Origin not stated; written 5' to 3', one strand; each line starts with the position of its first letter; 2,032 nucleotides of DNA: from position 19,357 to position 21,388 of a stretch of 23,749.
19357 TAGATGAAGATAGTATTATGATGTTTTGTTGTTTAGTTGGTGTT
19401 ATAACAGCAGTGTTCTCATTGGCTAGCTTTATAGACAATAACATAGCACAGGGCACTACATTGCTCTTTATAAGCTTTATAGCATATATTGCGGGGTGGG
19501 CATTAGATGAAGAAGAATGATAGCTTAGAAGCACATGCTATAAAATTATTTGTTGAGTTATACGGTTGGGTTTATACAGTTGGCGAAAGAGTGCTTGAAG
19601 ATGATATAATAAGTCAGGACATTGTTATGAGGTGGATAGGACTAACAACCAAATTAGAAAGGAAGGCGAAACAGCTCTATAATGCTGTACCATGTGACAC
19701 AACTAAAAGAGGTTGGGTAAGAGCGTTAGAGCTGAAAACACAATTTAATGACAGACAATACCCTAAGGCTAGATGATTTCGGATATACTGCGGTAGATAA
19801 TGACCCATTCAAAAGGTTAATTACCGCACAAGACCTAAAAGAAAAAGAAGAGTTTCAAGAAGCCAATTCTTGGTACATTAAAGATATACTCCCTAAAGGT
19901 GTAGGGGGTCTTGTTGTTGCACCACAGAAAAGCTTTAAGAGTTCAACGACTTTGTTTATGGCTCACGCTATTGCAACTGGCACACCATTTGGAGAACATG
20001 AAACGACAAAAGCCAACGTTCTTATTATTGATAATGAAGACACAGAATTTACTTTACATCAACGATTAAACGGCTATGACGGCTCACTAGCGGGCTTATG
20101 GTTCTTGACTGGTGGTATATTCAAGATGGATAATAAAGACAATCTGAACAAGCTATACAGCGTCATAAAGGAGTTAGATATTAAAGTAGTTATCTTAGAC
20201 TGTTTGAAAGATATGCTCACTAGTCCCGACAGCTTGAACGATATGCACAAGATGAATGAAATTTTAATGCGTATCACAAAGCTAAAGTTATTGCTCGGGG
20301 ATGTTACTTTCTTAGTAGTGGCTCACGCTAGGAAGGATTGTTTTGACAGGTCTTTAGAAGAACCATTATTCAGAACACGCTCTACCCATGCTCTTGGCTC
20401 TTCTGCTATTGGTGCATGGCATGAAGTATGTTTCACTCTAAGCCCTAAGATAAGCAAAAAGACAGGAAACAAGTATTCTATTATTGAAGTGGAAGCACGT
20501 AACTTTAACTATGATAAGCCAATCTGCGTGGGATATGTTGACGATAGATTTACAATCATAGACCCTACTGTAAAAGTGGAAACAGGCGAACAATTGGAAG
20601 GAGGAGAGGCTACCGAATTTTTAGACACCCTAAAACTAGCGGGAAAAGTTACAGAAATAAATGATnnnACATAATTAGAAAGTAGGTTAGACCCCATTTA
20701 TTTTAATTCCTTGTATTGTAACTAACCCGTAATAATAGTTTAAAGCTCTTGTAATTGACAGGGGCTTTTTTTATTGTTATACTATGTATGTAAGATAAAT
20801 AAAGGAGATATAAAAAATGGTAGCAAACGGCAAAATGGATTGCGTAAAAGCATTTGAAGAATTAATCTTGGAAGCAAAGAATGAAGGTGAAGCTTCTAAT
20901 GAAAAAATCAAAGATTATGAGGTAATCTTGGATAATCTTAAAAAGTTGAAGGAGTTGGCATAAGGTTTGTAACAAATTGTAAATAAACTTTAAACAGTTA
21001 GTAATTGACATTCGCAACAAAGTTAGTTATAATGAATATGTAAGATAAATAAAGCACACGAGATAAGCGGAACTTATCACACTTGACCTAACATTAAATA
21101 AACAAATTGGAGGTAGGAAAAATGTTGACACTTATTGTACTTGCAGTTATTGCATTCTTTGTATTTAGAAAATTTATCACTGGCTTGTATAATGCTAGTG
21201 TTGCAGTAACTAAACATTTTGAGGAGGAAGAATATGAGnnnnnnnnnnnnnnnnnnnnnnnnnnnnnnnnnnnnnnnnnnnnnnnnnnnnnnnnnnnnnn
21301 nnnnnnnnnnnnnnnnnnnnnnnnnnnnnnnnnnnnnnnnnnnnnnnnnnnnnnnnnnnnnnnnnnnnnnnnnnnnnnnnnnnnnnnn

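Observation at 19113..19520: Cassette of three overlapping tiny hydrophobic peptide genes in the early operon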

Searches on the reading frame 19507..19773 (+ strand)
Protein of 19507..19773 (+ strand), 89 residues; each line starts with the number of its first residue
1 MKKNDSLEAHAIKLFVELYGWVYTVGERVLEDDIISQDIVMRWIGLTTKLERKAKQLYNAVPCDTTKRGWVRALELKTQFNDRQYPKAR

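Call 13: search_protein_families(library=phrogs, proteins=[window:19507-19773:+], max_evalue=1)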
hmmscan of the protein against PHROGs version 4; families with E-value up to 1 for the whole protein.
window:19507-19773:+ (89 aa): 1 family
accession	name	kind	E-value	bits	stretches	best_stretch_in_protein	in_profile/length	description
phrog_1405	-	unknown function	4e-15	56.6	1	7-84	4-81/86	-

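Call 53: search_protein_families(library=pfam, proteins=[window:19507-19773:+], max_evalue=5)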
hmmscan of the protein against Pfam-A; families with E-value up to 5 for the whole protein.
window:19507-19773:+ (89 aa): 0 families

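Call 100: find_related_loci(query=A5, collection=viral_contigs, flank=2500)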
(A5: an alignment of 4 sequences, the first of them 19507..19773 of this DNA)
Query A5 (89 aa) in viral_contigs; peptide patterns used: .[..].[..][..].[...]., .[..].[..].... (x = any residue, [..] = any of these).
123 stretches matched a pattern; 7 encode a relative of the query (tblastn E <= 1e-3); 7 distinct loci.
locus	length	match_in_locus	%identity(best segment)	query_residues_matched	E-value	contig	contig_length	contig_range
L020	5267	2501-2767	99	1-89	1e-58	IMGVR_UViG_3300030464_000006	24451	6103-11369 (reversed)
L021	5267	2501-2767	98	1-89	4e-58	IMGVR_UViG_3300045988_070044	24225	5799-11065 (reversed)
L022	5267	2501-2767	98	1-89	2e-57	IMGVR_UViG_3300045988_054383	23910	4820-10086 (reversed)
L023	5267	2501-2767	92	1-89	5e-55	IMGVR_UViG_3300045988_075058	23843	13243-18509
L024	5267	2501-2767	94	1-89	2e-56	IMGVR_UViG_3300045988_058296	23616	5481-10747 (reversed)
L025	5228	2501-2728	39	8-83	2e-14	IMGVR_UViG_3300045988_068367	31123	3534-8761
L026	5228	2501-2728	39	8-83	4e-14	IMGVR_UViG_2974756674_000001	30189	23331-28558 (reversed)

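Call 101: find_related_loci(query=A5, collection=metagenome_contigs, flank=2500)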
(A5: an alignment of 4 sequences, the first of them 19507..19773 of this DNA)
Query A5 (89 aa) in metagenome_contigs; peptide patterns used: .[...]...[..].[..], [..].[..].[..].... (x = any residue, [..] = any of these).
114 stretches matched a pattern; 2 encode a relative of the query (tblastn E <= 1e-3); 2 distinct loci.
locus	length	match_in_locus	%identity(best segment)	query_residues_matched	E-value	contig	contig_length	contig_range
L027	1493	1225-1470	54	1-82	2e-29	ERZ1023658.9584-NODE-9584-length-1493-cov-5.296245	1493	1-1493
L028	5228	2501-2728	39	8-83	3e-15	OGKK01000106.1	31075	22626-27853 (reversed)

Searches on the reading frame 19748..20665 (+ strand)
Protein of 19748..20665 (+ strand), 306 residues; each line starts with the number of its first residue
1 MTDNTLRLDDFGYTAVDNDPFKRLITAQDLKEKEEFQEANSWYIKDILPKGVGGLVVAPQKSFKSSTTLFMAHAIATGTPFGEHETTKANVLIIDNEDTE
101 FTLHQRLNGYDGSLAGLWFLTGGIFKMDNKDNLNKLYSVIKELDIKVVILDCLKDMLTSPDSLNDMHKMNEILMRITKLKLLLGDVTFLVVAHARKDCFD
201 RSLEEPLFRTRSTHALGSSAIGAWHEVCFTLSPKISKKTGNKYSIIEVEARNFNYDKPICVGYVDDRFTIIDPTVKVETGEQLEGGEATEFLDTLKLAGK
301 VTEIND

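Call 13: search_protein_families(library=phrogs, proteins=[window:19748-20665:+], max_evalue=1)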
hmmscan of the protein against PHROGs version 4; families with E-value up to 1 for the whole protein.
window:19748-20665:+ (306 aa): 9 families
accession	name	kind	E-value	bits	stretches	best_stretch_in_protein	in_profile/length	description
phrog_1284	-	unknown function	6.9e-101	338.6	1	21-304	5-305/306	-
phrog_3123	-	unknown function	2.9e-23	83.3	2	35-108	325-399/583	-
phrog_906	-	DNA, RNA and nucleotide metabolism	1.1e-11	45.3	1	39-221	515-686/872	DNA polymerase/primase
phrog_2850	-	unknown function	1.5e-06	28.4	1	34-197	141-310/465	-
phrog_239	-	DNA, RNA and nucleotide metabolism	3e-06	27.5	1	130-233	453-555/801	DNA primase/helicase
phrog_6357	-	unknown function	0.00014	22.3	1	32-198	12-168/321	-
phrog_2597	-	DNA, RNA and nucleotide metabolism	0.00056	19.5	1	34-107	350-423/747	DNA primase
phrog_25693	-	unknown function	0.018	14.7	1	39-107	38-108/405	-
phrog_3228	-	DNA, RNA and nucleotide metabolism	0.086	12.1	1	57-104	380-427/766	replicative helicase-primase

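Call 14: search_dna_similar(query=window:19748-20665:+, collection=phages, mode=protein, max_rows=60, rows=spread)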
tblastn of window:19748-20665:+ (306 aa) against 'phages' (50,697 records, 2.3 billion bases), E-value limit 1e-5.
Records with a match: 542; places in all: 544; records where one place covers at least 80% of the query: 504.
Best place of each record, by identity: 60-80% 17; <60% 525.
By first word of the organism name: Lactococcus 490; Microbacterium 34; Gordonia 13; Skunavirus 3; Ceduovirus 2.
By host as written in the record: Lactococcus lactis 304; Lactococcus lactis subsp. cremoris CA-49 42; - 38; Microbacterium foliorum NRRL B-24224 19; Lactococcus lactis subsp. lactis bv. diacetylactis 13; Lactococcus lactis IL1403 12; Microbacterium foliorum NRRL B-24224 SEA 12; Lactococcus lactis SMQ-404 10; and 33 more.
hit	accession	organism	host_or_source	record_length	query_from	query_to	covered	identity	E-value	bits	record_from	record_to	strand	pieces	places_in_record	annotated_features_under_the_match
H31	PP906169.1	Lactococcus phage c2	Lactococcus cremoris NZ9000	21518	12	306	96%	56.5%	5e-102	333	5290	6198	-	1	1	AAA family ATPase | hypothetical protein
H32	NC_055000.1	Lactococcus phage vB_Llc_bIBBA3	Lactococcus lactis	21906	12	306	96%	56.2%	1e-101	331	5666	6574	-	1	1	AAA family ATPase | hypothetical protein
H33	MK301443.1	Lactococcus phage CW09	Lactococcus lactis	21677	19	306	94%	57.5%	5e-102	332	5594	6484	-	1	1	AAA domain-containing protein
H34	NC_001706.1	Lactococcus phage c2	-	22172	19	306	94%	57.2%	6e-102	332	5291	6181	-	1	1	Early gene region; putative | e5: hypothetical protein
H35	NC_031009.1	Lactococcus phage D4412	Lactococcus lactis DGCC7271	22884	19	306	94%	57.2%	2e-101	331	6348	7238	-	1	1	AAA family ATPase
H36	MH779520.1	Lactococcus phage vB_Llc_bIBB27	-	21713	19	306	94%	56.9%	2e-101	330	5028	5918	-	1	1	ATP-dependent DNA helicase | hypothetical protein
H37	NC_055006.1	Lactococcus phage CHPC116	Lactococcus lactis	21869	19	306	94%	56.5%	3e-101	330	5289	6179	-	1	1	AAA family ATPase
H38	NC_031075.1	Lactococcus phage M5938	Lactococcus lactis DGCC7271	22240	19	306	94%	56.5%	5e-101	330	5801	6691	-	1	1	AAA family ATPase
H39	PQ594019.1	Lactococcus phage vL_6A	Lactococcus lactis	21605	19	306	94%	56.2%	4e-100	327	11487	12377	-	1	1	hypothetical protein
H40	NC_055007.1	Lactococcus phage CHPC122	Lactococcus lactis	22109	21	306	93%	56.6%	2e-100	328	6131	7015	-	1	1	AAA family ATPase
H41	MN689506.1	Lactococcus phage CHPC1161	Lactococcus lactis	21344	19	274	84%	62.5%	7e-101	329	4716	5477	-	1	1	putative DNA polymerase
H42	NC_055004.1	Lactococcus phage vB_Llc_bIBBp6/4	Lactococcus lactis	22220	19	274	84%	61.7%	1e-99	326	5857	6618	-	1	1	AAA family ATPase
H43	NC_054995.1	Lactococcus phage 5171F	Lactococcus lactis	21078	12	306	83%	55.5%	3e-46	285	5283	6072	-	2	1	putative DNA polymerase (x2) | hypothetical protein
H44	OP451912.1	Lactococcus phage APJ6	Lactococcus lactis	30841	21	303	92%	44.8%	9e-64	223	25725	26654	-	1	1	DNA polymerase subunit | hypothetical protein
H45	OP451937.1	Lactococcus phage JG8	Lactococcus lactis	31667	21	303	92%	44.8%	1e-63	223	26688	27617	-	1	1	DNA polymerase subunit | hypothetical protein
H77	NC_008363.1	Lactococcus phage P008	Lactococcus lactis subsp. lactis Il1403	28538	21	303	92%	40.0%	2e-55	199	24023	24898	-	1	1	AAA family ATPase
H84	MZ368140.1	Lactococcus phage PLG-II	Lactococcus garvieae sero type II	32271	21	306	93%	37.9%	3e-48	178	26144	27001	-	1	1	DNA primase/helicase | hypothetical protein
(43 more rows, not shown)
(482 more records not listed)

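Call 16: get_annotated_region(hit=H34, flank=2500)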
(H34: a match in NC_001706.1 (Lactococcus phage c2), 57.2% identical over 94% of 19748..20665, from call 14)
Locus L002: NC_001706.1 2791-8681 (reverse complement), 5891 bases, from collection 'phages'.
description: Lactobacillus phage c2, complete genome.
organism: Lactococcus phage c2 (NCBI taxid 2681624)
taxonomy: Viruses; Duplodnaviria; Heunggongvirae; Uroviricota; Caudoviricetes; Ceduovirus; Ceduovirus c2
host: -; source: -; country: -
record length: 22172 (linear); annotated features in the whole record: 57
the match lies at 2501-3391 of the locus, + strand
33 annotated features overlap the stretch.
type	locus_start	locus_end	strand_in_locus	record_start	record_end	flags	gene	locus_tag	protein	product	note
misc_RNA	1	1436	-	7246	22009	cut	-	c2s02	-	-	late gene region; putative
CDS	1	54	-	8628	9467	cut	l4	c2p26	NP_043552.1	virion structural protein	32 kDa minor structural protein, N-terminal methionine not present in mature protein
CDS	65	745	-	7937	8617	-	l3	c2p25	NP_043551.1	endolysin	ATA start codon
CDS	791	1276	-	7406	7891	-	l2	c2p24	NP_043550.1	Holliday junction resolvase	some structural features similar to a holin; putative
CDS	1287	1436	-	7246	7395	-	l1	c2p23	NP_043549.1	hypothetical protein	-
misc_feature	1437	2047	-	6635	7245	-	-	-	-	-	611 bp intergenic region between early and late genes, origin of replication located in this region; putative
regulatory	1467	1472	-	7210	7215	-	-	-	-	minus_10_signal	late promoter LP1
regulatory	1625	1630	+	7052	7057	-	-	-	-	minus_35_signal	early promoter EP1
regulatory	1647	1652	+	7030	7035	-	-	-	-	minus_10_signal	early promoter EP1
regulatory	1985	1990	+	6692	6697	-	-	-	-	minus_35_signal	early promoter EP2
regulatory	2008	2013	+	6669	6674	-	-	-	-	minus_10_signal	early promoter EP2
misc_RNA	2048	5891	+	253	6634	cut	-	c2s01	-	-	Early gene region; putative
CDS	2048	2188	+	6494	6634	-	e1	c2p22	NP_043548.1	hypothetical protein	-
CDS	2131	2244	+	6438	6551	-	e2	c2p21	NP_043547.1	hypothetical protein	-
CDS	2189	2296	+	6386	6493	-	e3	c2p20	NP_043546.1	hypothetical protein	TTG start codon; putative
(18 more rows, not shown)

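Call 17: get_annotated_region(hit=H84, flank=3000)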
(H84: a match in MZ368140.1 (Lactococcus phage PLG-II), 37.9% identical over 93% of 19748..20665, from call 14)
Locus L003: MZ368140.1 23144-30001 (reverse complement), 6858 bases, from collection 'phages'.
description: Lactococcus phage PLG-II, complete genome.
organism: Lactococcus phage PLG-II (NCBI taxid 2851081)
taxonomy: Viruses; Duplodnaviria; Heunggongvirae; Uroviricota; Caudoviricetes; Uwajimavirus
host: Lactococcus garvieae sero type II; source: Fish farm water; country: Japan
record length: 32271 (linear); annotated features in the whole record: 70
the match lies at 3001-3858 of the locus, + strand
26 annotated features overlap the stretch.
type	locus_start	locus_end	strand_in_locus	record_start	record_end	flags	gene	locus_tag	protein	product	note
CDS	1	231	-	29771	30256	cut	-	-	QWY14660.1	holliday junction endonuclease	ORF66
CDS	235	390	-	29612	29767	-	-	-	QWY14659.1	hypothetical protein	ORF65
CDS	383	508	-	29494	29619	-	-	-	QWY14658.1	hypothetical protein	ORF64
CDS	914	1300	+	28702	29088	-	-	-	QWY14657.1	hypothetical protein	ORF63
CDS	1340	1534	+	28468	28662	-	-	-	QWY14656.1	hypothetical protein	ORF62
CDS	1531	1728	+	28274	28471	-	-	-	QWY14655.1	hypothetical protein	ORF61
CDS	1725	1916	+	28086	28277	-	-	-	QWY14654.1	hypothetical protein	ORF60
CDS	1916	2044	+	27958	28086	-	-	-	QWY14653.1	hypothetical protein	ORF59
CDS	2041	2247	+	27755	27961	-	-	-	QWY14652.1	hypothetical protein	ORF58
CDS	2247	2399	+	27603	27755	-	-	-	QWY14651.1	hypothetical protein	ORF57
CDS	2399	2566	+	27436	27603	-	-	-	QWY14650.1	hypothetical protein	ORF56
CDS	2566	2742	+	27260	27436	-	-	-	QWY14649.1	hypothetical protein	ORF55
CDS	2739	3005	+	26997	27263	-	-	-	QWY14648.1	hypothetical protein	ORF54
CDS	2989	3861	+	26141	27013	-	-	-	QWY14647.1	DNA primase/helicase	ORF53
CDS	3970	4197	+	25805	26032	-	-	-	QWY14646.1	hypothetical protein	ORF52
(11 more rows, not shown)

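Call 23: find_related_loci(query=window:19748-20665:+, collection=viral_contigs, flank=3000)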
Query window:19748-20665:+ (306 aa) in viral_contigs; peptide patterns used: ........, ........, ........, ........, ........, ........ (x = any residue, [..] = any of these).
14 stretches matched a pattern; 6 encode a relative of the query (tblastn E <= 1e-3); 5 distinct loci.
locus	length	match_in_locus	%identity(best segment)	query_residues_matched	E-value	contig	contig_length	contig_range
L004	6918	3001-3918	99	1-306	0e+0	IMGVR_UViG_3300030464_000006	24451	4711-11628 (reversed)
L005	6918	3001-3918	98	1-306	0e+0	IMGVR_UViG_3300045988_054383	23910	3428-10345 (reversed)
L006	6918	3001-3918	97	1-306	0e+0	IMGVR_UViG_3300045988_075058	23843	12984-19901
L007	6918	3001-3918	99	1-306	0e+0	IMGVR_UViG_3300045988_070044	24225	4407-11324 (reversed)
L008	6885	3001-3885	57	21-306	3e-106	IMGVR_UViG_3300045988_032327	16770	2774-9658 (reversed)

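Call 29: get_annotated_region(hit=H77, flank=2500)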
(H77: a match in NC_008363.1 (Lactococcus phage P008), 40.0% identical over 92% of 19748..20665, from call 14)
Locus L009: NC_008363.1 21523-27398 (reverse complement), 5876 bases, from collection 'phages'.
description: Lactococcus phage P008, complete genome.
organism: Lactococcus phage P008 (NCBI taxid 2908173)
taxonomy: Viruses; Duplodnaviria; Heunggongvirae; Uroviricota; Caudoviricetes; Skunavirus; Skunavirus P008
host: Lactococcus lactis subsp. lactis Il1403; source: -; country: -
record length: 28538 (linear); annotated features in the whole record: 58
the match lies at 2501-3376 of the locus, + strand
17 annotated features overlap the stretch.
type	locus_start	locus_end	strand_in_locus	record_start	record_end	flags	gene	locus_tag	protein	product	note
CDS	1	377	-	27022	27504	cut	-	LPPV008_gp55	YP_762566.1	Holliday junction resolvase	orf55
CDS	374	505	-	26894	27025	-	-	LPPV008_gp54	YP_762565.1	hypothetical protein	orf54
CDS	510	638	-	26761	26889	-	-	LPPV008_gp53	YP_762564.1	hypothetical protein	orf53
CDS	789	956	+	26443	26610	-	-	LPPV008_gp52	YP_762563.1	hypothetical protein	orf52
CDS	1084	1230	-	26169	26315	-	-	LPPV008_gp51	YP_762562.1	hypothetical protein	orf51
CDS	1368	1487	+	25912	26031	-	-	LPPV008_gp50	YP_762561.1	hypothetical protein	orf50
CDS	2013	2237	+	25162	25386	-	-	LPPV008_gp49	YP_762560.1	hypothetical protein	orf49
CDS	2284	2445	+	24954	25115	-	-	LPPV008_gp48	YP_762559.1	hypothetical protein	orf48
CDS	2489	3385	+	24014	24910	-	-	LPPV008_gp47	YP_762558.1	AAA family ATPase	orf47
CDS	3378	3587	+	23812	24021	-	-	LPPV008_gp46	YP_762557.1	hypothetical protein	orf46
CDS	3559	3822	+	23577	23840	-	-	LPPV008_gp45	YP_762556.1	hypothetical protein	orf45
CDS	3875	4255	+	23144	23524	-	-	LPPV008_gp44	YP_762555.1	hypothetical protein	orf44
CDS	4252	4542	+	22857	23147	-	-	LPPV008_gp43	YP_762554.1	hypothetical protein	orf43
CDS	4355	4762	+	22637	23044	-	-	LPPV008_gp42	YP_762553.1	hypothetical protein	orf42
CDS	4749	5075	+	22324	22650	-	-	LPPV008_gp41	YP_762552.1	hypothetical protein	orf41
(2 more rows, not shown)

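Call 30: get_annotated_region(hit=H42, flank=2000)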
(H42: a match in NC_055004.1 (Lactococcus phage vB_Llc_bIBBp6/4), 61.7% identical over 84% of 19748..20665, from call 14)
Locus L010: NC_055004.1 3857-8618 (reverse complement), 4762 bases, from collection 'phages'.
description: Lactococcus phage vB_Llc_bIBBp6/4, complete genome.
organism: Lactococcus phage vB_Llc_bIBBp6/4 (NCBI taxid 2305489)
taxonomy: Viruses; Duplodnaviria; Heunggongvirae; Uroviricota; Caudoviricetes; Ceduovirus; Ceduovirus bIBBp64
host: Lactococcus lactis; source: -; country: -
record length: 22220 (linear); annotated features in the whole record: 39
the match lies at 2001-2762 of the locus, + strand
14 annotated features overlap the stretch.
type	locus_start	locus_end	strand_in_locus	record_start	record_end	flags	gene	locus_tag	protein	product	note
CDS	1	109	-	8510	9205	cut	-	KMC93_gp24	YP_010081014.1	endolysin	-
CDS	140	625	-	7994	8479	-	-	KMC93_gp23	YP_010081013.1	Holliday junction resolvase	putative lysin, N-acetylmuramoyl-L-alanine amidase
CDS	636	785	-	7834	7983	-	-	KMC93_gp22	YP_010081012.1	hypothetical protein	-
CDS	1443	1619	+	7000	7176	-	-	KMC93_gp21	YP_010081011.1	hypothetical protein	-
CDS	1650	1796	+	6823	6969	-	-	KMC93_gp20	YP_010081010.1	hypothetical protein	-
CDS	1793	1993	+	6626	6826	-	-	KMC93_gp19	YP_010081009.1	hypothetical protein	-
CDS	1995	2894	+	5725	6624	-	-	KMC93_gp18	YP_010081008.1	AAA family ATPase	-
CDS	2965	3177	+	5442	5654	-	-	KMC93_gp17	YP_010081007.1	hypothetical protein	-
CDS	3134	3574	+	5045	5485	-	-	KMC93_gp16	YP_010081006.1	DNA polymerase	-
CDS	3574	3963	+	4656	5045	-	-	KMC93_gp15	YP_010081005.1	hypothetical protein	-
CDS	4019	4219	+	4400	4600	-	-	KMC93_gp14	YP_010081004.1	hypothetical protein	-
CDS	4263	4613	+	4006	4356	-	-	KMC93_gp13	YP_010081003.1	DUF3310 domain-containing protein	-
CDS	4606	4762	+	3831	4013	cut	-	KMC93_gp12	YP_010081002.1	transcriptional regulator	-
CDS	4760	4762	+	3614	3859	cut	-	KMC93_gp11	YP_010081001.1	hypothetical protein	-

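Call 31: get_annotated_region(hit=H35, flank=2000)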
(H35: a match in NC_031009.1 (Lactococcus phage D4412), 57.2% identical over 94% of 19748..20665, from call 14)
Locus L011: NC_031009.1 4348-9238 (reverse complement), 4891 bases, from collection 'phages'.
description: Lactococcus phage D4412, complete genome.
organism: Lactococcus phage D4412 (NCBI taxid 1862959)
taxonomy: Viruses; Duplodnaviria; Heunggongvirae; Uroviricota; Caudoviricetes; Ceduovirus; Ceduovirus D4412
host: Lactococcus lactis DGCC7271; source: Whey; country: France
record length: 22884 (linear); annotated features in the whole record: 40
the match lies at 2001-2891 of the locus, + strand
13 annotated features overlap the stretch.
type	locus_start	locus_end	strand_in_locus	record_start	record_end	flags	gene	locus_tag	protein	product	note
CDS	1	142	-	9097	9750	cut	-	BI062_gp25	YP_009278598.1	endolysin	lysin, N-acetylmuramoyl-L-alanine amidase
CDS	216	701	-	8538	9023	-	-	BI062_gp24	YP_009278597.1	Holliday junction resolvase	-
CDS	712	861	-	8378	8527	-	-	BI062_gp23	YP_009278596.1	hypothetical protein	-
CDS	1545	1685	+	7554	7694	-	-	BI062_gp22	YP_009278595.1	hypothetical protein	-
CDS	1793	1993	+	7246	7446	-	-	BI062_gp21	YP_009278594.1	hypothetical protein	-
CDS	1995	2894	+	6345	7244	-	-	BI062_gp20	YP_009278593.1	AAA family ATPase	similar to possible DNA polymerase subunit of phage bIL67; putative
CDS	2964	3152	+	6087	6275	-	-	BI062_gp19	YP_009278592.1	DNA polymerase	-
CDS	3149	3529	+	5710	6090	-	-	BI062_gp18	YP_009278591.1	DNA polymerase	-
CDS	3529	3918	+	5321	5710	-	-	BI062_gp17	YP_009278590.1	hypothetical protein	-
CDS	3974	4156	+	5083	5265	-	-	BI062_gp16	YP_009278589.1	hypothetical protein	-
CDS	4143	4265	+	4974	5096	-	-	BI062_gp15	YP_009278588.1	hypothetical protein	-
CDS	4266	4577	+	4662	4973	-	-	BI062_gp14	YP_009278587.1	hypothetical protein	-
CDS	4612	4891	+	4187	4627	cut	-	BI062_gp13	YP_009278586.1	hypothetical protein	-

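Call 32: get_annotated_region(hit=H40, flank=2000)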
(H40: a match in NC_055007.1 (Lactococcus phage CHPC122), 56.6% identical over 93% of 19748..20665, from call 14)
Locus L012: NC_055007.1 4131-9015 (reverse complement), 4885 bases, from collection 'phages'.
description: Lactococcus phage CHPC122, complete genome.
organism: Lactococcus phage CHPC122 (NCBI taxid 2675244)
taxonomy: Viruses; Duplodnaviria; Heunggongvirae; Uroviricota; Caudoviricetes; Ceduovirus; Ceduovirus CHPC122
host: Lactococcus lactis; source: -; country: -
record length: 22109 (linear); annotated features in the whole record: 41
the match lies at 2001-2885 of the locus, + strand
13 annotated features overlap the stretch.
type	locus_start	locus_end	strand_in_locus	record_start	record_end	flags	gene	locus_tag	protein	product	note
CDS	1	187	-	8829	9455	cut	-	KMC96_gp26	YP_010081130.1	endolysin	lysin, N-acetylmuramoyl-L-alanine amidase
CDS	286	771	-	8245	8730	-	-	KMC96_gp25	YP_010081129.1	Holliday junction resolvase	Phage Holliday junction endonuclease RuvC (ACLAME 335)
CDS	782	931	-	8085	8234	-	-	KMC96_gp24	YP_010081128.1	hypothetical protein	-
CDS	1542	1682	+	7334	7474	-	-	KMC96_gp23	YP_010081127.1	hypothetical protein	-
CDS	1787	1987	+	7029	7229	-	-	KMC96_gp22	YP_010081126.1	hypothetical protein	-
CDS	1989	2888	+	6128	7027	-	-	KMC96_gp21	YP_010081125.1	AAA family ATPase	Putative DNA polymerase (ACLAME 1298)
CDS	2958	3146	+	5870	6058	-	-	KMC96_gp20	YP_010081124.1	DNA polymerase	-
CDS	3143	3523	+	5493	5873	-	-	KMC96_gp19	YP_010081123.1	DNA polymerase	-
CDS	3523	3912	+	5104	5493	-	-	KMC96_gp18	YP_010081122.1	hypothetical protein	-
CDS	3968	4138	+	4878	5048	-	-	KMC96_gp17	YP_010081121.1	hypothetical protein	-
CDS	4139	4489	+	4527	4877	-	-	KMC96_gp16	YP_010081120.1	DUF3310 domain-containing protein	-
CDS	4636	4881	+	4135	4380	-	-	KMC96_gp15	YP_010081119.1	hypothetical protein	-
CDS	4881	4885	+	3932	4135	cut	-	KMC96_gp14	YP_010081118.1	hypothetical protein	-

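Call 53: search_protein_families(library=pfam, proteins=[window:19748-20665:+], max_evalue=5)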
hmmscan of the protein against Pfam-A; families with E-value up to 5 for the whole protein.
window:19748-20665:+ (306 aa): 1 family
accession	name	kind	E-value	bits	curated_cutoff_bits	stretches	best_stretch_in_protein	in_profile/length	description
PF13481.12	AAA_25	-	6.3e-22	78.6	27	1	33-197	15-193/195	AAA domain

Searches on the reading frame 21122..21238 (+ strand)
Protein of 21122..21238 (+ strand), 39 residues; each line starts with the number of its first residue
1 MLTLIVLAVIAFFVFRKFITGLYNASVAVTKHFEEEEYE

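Call 13: search_protein_families(library=phrogs, proteins=[window:21122-21238:+], max_evalue=1)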
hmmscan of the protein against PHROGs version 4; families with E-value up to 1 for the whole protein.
window:21122-21238:+ (39 aa): 1 family
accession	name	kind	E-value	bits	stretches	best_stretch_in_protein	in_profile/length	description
phrog_28494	-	unknown function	0.14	13.2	1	2-19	5-22/78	-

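Call 53: search_protein_families(library=pfam, proteins=[window:21122-21238:+], max_evalue=5)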
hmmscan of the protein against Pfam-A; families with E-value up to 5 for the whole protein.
window:21122-21238:+ (39 aa): 1 family
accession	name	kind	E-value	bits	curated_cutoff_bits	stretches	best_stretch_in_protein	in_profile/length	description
PF12669.12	FeoB_associated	-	0.35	11.6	27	1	2-19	4-21/44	FeoB-associated Cys-rich membrane protein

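Call 65: search_protein_families(library=ncbifam, proteins=[window:21122-21238:+], max_evalue=1)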
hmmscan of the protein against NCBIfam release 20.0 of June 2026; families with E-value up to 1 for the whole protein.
window:21122-21238:+ (39 aa): 0 families

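Call 66: search_protein_families(library=padloc, proteins=[window:21122-21238:+], max_evalue=1)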
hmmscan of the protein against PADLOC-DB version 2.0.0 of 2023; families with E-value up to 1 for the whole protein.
window:21122-21238:+ (39 aa): 0 families

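Call 97: search_solved_structures(query=window:21122-21238:+, max_evalue=1)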
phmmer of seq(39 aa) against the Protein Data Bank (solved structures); distinct sequences matched with E-value up to 1: 0.
